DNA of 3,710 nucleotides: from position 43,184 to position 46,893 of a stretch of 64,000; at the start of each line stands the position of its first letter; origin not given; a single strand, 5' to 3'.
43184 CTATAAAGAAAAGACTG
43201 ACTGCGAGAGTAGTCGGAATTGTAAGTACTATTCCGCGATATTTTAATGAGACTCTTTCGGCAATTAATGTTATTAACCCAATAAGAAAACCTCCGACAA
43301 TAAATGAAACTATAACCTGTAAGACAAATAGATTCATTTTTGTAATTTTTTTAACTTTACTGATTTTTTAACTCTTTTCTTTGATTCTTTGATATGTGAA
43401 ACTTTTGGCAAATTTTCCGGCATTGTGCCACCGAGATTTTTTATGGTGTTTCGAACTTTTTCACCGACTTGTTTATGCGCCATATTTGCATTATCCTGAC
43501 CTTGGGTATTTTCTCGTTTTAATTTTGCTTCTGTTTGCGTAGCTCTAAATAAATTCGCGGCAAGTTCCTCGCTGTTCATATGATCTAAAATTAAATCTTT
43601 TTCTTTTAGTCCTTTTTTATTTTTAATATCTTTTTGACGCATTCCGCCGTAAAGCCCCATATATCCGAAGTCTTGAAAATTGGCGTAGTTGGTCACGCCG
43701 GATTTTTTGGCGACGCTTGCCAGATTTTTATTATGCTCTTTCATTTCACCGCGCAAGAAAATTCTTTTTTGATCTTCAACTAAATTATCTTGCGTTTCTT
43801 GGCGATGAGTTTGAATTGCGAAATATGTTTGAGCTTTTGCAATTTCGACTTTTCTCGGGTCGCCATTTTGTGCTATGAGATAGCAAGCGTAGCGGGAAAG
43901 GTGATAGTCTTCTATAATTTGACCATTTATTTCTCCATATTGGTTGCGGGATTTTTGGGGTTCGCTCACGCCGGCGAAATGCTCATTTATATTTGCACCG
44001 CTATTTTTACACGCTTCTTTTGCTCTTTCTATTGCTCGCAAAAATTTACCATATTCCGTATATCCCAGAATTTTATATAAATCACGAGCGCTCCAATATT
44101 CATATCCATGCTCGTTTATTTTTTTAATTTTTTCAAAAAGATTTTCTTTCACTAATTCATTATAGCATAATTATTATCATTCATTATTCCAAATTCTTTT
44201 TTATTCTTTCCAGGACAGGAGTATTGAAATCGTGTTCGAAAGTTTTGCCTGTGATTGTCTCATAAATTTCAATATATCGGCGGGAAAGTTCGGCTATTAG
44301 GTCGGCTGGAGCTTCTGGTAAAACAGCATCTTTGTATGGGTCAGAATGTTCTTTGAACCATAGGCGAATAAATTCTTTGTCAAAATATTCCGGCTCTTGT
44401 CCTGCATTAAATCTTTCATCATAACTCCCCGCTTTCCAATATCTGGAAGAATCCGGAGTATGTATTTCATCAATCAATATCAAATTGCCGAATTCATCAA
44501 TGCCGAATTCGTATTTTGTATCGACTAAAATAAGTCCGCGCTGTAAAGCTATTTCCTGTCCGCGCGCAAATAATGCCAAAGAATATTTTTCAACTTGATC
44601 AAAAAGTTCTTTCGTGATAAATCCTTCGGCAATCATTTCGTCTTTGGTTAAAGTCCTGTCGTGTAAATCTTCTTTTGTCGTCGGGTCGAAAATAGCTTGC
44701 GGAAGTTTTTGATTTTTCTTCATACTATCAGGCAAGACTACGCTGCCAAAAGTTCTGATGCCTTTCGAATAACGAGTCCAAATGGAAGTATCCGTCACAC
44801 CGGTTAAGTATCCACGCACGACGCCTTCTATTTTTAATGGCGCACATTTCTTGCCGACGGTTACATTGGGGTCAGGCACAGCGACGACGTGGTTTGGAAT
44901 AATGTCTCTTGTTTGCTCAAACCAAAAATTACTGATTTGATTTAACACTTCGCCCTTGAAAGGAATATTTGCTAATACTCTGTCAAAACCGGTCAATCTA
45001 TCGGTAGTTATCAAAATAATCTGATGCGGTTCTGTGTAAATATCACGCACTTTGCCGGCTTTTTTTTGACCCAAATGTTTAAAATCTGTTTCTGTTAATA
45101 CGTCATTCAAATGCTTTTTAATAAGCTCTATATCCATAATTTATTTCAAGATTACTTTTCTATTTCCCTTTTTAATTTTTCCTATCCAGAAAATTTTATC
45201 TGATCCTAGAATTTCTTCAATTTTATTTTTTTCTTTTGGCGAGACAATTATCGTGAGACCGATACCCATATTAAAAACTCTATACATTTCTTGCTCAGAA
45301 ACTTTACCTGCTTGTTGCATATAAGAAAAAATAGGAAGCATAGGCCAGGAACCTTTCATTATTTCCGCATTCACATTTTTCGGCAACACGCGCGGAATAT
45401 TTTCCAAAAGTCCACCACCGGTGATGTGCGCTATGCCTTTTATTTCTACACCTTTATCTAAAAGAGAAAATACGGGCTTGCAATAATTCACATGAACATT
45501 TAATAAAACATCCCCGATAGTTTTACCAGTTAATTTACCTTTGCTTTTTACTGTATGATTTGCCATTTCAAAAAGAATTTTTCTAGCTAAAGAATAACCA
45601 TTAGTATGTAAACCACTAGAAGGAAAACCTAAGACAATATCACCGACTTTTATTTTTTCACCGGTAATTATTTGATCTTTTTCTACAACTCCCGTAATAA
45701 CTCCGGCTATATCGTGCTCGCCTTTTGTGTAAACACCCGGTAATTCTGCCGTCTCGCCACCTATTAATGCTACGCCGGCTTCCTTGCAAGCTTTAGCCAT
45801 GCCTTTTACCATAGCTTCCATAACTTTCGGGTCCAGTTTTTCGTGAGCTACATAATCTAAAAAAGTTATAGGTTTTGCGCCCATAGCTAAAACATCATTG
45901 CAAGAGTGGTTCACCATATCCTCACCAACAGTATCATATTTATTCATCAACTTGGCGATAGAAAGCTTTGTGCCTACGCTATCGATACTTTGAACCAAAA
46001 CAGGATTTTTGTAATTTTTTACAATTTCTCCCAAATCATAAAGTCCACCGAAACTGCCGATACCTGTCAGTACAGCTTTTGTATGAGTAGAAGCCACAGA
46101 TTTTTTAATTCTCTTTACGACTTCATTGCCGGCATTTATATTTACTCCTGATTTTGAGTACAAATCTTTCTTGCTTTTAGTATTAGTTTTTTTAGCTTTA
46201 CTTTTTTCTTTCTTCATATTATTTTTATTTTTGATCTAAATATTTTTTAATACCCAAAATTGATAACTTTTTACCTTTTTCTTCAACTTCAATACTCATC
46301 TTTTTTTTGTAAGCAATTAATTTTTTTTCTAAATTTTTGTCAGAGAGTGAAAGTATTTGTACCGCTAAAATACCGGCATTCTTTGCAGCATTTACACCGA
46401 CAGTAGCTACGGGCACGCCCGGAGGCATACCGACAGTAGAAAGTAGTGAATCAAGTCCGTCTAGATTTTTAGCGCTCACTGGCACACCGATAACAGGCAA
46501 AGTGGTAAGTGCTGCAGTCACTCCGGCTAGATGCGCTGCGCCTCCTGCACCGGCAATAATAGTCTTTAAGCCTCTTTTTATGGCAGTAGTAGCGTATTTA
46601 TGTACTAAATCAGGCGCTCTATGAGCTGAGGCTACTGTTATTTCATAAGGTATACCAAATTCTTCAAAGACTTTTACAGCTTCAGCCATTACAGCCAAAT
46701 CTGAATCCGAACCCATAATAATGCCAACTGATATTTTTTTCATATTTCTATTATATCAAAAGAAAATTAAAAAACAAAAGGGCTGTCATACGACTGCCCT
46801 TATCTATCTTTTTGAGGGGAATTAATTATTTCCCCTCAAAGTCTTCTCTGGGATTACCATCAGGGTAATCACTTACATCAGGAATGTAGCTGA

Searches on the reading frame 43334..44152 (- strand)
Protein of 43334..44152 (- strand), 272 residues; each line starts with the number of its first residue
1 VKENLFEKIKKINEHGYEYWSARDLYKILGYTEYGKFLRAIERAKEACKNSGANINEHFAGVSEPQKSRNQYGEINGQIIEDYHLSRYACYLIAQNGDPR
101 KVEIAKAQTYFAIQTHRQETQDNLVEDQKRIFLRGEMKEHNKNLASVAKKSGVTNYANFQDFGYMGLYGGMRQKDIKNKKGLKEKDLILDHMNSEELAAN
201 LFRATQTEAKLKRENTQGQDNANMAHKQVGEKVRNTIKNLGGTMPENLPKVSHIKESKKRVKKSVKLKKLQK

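Call 44: search_protein_families(library=pfam, proteins=[window:43334-44152:-], max_evalue=0.00001)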
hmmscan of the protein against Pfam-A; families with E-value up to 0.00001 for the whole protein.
window:43334-44152:- (272 aa): 1 family
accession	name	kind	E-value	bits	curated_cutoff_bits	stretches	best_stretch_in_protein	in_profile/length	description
PF02498.22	Bro-N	-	2.4e-10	41.3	25.6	1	9-111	2-95/96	BRO family, N-terminal domain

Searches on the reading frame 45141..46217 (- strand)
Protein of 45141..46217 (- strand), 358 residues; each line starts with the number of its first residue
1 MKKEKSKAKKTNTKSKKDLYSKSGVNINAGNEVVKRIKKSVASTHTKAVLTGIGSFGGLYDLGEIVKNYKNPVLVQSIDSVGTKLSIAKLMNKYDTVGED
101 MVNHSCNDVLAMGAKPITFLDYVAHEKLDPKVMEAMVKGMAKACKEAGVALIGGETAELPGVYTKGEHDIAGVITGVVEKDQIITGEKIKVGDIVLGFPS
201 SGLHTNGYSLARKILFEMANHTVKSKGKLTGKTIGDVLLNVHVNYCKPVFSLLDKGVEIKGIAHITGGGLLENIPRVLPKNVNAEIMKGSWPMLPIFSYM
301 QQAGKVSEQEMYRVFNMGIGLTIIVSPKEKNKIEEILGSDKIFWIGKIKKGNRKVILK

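Call 44: search_protein_families(library=pfam, proteins=[window:45141-46217:-], max_evalue=0.00001)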
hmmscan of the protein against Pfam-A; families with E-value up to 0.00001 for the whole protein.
window:45141-46217:- (358 aa): 2 families
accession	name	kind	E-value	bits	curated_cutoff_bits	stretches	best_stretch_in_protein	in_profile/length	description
PF02769.27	AIRS_C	-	1.5e-25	90.6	23.1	1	190-355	1-152/156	AIR synthase related protein, C-terminal domain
PF00586.29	AIRS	-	4.6e-25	88.7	24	1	73-178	14-112/112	AIR synthase related protein, N-terminal domain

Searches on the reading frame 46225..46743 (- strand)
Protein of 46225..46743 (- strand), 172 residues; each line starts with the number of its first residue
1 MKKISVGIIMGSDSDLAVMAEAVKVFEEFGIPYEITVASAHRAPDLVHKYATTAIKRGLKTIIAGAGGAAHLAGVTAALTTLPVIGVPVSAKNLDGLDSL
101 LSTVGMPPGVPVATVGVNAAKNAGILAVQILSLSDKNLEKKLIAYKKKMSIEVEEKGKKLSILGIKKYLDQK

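Call 44: search_protein_families(library=pfam, proteins=[window:46225-46743:-], max_evalue=0.00001)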
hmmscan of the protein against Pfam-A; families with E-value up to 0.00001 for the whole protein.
window:46225-46743:- (172 aa): 1 family
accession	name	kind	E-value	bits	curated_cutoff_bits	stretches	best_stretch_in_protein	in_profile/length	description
PF00731.26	AIRC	-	2.3e-62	209.4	30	1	6-150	2-146/148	AIR carboxylase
